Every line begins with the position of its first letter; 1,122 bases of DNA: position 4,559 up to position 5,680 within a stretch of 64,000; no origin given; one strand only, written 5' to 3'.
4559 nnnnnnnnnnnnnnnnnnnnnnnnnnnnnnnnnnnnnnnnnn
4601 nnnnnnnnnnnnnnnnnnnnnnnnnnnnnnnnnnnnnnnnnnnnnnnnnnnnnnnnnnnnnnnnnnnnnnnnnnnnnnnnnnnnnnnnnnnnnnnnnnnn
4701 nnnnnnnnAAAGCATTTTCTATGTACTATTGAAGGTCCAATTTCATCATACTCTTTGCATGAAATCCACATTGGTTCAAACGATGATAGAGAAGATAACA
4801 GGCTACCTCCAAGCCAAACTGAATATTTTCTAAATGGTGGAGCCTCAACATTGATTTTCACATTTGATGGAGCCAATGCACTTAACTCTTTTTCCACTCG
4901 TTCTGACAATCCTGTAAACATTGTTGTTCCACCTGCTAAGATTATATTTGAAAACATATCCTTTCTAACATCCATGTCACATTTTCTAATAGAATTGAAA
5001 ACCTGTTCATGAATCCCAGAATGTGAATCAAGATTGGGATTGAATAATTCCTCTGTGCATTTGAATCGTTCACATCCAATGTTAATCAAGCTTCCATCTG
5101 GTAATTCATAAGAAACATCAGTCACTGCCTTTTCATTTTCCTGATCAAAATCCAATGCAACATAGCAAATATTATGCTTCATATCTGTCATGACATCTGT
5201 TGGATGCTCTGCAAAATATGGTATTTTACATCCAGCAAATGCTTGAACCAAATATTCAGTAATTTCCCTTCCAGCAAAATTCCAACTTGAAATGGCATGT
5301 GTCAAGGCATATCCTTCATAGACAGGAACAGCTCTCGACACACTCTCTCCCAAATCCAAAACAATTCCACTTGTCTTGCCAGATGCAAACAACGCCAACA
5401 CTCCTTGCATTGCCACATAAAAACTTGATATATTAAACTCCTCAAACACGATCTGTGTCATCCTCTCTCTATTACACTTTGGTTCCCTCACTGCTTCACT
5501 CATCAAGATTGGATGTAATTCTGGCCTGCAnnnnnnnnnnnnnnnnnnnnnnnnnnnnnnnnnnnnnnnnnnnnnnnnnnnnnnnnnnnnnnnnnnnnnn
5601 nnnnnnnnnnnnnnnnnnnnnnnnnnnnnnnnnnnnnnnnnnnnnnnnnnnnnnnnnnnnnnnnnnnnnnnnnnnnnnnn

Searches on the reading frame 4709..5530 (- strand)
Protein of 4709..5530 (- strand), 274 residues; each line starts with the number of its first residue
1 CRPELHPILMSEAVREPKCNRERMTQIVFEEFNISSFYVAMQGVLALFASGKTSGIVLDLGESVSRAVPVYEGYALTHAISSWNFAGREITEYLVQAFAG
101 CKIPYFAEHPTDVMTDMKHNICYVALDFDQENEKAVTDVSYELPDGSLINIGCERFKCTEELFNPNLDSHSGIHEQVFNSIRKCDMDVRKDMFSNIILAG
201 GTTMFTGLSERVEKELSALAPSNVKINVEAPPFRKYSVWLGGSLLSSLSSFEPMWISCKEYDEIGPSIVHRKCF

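Call 7: search_protein_families(library=pfam, proteins=[window:4709-5530:-], max_evalue=0.01)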
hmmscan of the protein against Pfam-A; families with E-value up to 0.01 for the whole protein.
window:4709-5530:- (274 aa): 1 family
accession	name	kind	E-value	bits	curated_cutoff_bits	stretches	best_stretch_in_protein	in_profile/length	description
PF00022.25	Actin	-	3.4e-86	289.8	27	1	2-274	91-410/410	Actin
